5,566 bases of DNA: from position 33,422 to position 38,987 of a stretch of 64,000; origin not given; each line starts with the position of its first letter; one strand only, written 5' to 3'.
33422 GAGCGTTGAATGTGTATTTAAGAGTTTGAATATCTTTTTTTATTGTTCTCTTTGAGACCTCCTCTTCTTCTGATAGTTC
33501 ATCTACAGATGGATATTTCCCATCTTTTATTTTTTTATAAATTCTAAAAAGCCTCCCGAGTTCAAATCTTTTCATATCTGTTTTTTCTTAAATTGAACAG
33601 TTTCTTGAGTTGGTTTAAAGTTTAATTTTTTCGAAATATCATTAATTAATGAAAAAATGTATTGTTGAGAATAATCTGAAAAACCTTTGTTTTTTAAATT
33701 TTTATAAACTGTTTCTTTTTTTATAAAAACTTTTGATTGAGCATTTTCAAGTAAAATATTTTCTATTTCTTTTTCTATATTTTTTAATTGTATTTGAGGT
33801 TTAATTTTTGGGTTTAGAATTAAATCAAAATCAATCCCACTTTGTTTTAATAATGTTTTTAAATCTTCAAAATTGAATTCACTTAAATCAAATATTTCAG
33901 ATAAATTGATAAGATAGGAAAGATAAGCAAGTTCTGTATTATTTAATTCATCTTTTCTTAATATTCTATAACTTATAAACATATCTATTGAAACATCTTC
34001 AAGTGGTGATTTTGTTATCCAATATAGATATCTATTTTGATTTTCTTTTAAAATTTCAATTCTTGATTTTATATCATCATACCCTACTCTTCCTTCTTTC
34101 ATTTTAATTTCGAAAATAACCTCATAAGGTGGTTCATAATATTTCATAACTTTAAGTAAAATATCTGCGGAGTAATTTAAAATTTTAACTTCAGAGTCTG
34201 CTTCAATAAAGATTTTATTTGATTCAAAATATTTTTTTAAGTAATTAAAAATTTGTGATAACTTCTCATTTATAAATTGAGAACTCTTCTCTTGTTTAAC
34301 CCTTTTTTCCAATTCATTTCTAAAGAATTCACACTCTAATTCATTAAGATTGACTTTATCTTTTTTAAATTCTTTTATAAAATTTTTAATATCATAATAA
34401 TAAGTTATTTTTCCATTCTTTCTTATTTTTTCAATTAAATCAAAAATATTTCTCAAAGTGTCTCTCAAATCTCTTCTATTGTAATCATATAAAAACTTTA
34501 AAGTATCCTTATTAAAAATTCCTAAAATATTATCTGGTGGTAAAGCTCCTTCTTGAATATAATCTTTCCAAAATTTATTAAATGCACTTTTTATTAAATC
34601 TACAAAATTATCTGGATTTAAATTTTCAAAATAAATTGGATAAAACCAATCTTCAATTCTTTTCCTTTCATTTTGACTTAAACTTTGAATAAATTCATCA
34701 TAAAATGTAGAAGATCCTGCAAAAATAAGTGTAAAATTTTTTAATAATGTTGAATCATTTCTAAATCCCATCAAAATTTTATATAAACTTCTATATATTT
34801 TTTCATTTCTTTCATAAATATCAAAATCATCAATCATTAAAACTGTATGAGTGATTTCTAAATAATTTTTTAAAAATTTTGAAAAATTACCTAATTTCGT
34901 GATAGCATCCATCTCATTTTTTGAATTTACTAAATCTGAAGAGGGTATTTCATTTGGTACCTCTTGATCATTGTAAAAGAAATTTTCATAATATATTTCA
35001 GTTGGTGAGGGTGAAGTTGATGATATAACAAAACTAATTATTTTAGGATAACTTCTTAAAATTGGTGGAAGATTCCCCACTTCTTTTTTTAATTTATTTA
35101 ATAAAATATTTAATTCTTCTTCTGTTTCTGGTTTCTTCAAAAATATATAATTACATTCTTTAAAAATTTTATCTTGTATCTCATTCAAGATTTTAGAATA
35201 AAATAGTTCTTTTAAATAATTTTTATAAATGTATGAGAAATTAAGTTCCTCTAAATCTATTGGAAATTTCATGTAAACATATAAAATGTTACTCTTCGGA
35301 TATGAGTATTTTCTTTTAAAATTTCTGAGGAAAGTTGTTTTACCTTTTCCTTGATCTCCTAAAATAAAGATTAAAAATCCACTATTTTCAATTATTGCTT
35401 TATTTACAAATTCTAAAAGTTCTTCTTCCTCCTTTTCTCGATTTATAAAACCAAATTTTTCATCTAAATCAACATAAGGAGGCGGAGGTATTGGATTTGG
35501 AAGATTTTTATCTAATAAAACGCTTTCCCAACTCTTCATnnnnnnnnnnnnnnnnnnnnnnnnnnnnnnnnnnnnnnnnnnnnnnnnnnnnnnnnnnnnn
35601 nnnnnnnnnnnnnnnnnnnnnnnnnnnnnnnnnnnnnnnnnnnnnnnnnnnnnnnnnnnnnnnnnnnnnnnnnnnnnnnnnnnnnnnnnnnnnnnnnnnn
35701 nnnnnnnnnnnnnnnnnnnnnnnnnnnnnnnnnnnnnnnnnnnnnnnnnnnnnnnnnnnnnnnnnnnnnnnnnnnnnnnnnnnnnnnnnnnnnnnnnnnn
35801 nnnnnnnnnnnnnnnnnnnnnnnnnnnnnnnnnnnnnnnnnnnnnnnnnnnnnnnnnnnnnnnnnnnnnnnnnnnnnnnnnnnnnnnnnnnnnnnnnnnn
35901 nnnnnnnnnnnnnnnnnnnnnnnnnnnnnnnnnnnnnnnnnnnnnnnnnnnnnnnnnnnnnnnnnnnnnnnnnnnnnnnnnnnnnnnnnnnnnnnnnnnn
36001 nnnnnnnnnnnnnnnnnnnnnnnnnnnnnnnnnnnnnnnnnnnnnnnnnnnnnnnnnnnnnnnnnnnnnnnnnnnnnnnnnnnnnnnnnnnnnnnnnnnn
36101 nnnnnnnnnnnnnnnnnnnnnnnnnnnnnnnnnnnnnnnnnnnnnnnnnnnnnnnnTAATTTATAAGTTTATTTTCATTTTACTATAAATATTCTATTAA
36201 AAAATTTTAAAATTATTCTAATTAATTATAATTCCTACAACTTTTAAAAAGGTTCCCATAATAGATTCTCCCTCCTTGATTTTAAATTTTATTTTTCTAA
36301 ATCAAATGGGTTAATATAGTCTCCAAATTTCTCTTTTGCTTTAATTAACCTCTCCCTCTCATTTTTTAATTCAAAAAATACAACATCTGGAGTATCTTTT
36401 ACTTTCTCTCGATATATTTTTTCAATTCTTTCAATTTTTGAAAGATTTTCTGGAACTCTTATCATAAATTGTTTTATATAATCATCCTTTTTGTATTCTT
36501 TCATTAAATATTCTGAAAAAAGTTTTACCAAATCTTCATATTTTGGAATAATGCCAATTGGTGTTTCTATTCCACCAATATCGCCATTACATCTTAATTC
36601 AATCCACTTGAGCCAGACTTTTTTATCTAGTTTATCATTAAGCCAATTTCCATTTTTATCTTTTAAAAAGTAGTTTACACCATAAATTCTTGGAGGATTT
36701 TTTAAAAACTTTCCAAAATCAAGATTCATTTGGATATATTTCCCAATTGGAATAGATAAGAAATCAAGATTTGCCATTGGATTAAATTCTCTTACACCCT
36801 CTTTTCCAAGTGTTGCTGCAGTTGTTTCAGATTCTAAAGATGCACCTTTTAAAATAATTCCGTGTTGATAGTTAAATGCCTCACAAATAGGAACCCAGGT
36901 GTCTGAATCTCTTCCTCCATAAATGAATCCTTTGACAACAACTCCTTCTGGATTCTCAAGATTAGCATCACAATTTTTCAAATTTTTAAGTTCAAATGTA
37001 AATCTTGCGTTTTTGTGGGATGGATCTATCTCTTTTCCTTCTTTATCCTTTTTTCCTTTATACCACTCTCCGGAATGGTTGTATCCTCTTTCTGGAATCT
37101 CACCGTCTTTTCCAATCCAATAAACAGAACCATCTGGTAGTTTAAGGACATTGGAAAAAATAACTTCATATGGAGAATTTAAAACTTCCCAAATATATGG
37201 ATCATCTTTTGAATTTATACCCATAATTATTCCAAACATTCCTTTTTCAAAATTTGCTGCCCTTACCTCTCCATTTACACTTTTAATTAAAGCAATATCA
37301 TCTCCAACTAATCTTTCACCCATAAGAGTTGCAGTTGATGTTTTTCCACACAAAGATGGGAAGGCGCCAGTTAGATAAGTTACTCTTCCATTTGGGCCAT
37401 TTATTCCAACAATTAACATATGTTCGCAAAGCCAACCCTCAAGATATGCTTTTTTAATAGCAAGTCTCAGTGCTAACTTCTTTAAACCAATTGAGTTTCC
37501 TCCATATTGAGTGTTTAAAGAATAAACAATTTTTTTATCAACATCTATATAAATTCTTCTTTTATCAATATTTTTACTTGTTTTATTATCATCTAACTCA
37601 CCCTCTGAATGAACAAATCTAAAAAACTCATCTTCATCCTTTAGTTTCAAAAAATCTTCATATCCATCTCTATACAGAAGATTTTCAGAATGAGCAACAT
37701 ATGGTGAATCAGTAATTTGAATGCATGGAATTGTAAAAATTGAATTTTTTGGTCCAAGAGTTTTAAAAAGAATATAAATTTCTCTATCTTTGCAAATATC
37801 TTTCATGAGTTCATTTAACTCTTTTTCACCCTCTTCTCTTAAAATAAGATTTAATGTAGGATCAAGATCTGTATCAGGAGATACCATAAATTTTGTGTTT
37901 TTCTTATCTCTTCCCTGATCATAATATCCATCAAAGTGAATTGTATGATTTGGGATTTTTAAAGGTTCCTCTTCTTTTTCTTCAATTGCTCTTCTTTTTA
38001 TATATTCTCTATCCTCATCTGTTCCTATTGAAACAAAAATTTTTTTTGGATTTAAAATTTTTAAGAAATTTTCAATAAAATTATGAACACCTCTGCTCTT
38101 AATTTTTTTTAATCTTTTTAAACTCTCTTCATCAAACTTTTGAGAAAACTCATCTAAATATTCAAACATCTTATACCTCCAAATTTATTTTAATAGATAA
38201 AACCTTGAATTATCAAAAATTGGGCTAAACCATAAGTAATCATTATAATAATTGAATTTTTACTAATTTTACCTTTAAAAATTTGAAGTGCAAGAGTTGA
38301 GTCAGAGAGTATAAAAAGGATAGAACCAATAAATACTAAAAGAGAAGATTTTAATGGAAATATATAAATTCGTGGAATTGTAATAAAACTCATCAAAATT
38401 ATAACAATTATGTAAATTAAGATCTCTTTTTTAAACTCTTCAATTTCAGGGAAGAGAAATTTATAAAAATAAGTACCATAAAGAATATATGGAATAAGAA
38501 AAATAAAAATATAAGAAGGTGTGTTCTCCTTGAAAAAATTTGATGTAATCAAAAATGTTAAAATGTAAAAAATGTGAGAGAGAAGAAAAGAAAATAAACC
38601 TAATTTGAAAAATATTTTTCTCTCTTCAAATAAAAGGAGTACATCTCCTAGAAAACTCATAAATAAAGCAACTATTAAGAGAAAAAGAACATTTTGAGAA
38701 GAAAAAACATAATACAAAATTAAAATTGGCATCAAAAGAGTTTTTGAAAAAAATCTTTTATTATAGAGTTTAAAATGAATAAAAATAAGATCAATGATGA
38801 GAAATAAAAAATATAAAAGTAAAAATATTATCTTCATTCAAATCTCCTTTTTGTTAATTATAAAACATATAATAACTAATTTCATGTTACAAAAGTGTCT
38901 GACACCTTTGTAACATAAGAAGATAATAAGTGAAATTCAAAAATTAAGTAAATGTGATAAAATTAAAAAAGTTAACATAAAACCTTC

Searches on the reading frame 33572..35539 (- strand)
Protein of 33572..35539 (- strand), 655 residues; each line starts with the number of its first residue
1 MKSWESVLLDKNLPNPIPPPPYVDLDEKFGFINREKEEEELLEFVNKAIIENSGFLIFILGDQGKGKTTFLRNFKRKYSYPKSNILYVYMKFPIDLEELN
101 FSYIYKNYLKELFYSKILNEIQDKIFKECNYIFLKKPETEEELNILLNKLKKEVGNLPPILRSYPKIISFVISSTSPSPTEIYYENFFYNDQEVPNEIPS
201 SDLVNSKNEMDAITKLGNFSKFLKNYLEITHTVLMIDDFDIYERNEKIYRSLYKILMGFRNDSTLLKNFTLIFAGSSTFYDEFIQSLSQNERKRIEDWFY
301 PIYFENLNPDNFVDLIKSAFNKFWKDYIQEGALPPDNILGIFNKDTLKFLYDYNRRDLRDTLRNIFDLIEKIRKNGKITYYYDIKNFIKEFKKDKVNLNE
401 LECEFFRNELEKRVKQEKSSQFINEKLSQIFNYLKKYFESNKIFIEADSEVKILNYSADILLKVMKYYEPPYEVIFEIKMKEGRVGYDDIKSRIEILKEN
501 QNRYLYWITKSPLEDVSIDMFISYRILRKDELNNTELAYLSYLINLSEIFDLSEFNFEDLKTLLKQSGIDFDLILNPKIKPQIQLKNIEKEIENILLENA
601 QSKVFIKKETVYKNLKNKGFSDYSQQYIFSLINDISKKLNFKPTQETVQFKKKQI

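Call 26: search_protein_families(library=ncbifam, proteins=[window:33572-35539:-], max_evalue=0.00001)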
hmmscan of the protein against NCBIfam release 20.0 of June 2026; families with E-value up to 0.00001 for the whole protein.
window:33572-35539:- (655 aa): 0 families

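Call 27: search_protein_families(library=padloc, proteins=[window:33572-35539:-], max_evalue=0.00001)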
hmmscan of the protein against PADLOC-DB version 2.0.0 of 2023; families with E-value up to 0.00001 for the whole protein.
window:33572-35539:- (655 aa): 0 families

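Call 52: search_protein_families(library=pfam, proteins=[window:33572-35539:-], max_evalue=0.01)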
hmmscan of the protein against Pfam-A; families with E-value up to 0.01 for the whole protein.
window:33572-35539:- (655 aa): 5 families
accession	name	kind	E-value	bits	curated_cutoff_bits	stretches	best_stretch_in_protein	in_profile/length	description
PF13191.12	AAA_16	-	0.00012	23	32.6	1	31-240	2-142/167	AAA ATPase domain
PF13401.12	AAA_22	-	0.0011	19.8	27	0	56-99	7-50/130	AAA domain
PF13173.12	AAA_14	-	0.0014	19.1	27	1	56-123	4-73/129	AAA domain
PF24883.2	NPHP3_N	-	0.0022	18.6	24.8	0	54-152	22-118/164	Nephrocystin 3, N-terminal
PF05729.18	NACHT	-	0.0055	17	26.7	0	57-100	3-46/167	NACHT domain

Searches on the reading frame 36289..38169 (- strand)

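Call 26: search_protein_families(library=ncbifam, proteins=[window:36289-38169:-], max_evalue=0.00001)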
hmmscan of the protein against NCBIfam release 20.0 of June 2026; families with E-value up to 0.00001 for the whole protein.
window:36289-38169:- (626 aa): 1 family
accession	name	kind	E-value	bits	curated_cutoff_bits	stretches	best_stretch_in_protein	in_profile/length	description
NF003253.0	PRK04210.1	equivalog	1.6e-187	624.6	504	1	9-612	4-611/612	phosphoenolpyruvate carboxykinase (GTP)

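Call 27: search_protein_families(library=padloc, proteins=[window:36289-38169:-], max_evalue=0.00001)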
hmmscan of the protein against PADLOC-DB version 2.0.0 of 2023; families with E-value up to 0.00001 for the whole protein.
window:36289-38169:- (626 aa): 0 families

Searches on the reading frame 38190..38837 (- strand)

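Call 26: search_protein_families(library=ncbifam, proteins=[window:38190-38837:-], max_evalue=0.00001)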
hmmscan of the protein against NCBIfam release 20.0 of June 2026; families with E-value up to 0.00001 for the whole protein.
window:38190-38837:- (215 aa): 0 families

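Call 27: search_protein_families(library=padloc, proteins=[window:38190-38837:-], max_evalue=0.00001)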
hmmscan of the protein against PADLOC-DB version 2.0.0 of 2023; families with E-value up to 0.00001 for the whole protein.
window:38190-38837:- (215 aa): 0 families

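Call 52: search_protein_families(library=pfam, proteins=[window:38190-38837:-], max_evalue=0.01)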
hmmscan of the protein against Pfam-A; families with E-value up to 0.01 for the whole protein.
window:38190-38837:- (215 aa): 1 family
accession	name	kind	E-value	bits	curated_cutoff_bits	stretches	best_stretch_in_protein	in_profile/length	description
PF07947.19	YhhN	-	1.5e-34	119.7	25.6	1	28-212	2-181/182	YhhN family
